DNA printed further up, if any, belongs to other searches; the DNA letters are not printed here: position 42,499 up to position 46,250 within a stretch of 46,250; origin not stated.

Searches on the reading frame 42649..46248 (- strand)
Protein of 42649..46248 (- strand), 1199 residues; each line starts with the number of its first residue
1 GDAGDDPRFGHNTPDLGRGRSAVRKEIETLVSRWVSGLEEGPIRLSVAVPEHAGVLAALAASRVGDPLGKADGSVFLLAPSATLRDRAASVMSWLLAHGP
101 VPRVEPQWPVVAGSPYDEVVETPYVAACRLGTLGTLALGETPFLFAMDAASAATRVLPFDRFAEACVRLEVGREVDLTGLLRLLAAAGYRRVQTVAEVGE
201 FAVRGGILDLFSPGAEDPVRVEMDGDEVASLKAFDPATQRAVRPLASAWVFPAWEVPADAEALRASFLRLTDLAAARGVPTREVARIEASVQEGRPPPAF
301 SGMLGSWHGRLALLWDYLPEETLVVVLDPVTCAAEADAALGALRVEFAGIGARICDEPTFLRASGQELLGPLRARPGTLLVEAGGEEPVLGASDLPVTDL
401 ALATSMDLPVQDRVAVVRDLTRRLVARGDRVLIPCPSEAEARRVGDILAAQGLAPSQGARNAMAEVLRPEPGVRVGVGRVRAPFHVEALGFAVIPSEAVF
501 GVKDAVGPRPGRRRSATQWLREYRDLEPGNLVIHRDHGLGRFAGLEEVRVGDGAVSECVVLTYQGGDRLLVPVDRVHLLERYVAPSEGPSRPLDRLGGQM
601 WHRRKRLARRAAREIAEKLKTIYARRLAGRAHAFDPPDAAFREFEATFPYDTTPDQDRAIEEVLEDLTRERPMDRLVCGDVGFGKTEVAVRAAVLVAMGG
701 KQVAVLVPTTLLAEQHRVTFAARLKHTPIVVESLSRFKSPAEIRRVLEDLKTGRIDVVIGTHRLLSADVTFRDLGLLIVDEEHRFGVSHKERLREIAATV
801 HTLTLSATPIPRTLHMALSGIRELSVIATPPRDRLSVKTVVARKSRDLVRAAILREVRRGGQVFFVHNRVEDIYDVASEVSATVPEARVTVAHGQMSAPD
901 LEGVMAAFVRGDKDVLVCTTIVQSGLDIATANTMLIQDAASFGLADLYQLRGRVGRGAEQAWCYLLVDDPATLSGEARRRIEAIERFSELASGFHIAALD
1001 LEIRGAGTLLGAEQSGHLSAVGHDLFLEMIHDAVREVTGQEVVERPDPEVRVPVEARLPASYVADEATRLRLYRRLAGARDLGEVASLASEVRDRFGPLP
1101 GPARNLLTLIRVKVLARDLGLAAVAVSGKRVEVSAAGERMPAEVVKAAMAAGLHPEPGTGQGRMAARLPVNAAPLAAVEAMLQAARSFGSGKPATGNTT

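Call 92: search_protein_families(library=pfam, proteins=[window:42649-46248:-], max_evalue=0.001)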
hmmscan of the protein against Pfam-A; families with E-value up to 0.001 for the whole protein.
window:42649-46248:- (1199 aa): 8 families
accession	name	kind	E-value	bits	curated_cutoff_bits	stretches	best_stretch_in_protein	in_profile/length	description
PF00270.35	DEAD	-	1.2e-24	87.3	26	1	653-815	1-165/167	DEAD/DEAH box helicase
PF17757.6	UvrB_inter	-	4.5e-21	75.2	22.9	1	167-253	1-88/91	UvrB interaction domain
PF03461.20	TRCF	-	6.2e-21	75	25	1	1053-1135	2-84/95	TRCF domain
PF00271.37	Helicase_C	-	1.6e-17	64.2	23.5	1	853-956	10-108/110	Helicase conserved C-terminal domain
PF02559.22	CarD_TRCF_RID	-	1.2e-15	57.8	23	1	526-583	1-57/57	CarD-like/TRCF RID domain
PF04851.21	ResIII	-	1.7e-10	41.5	22.5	1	652-809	4-162/164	Type III restriction enzyme, res subunit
PF14814.11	UB2H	-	2.8e-05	24.5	27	1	169-236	1-76/85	Bifunctional transglycosylase second domain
PF22590.2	Cas3-like_C_2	-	0.00012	22.8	27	1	860-957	2-104/106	CRISPR-associated nuclease/helicase Cas3, C-terminal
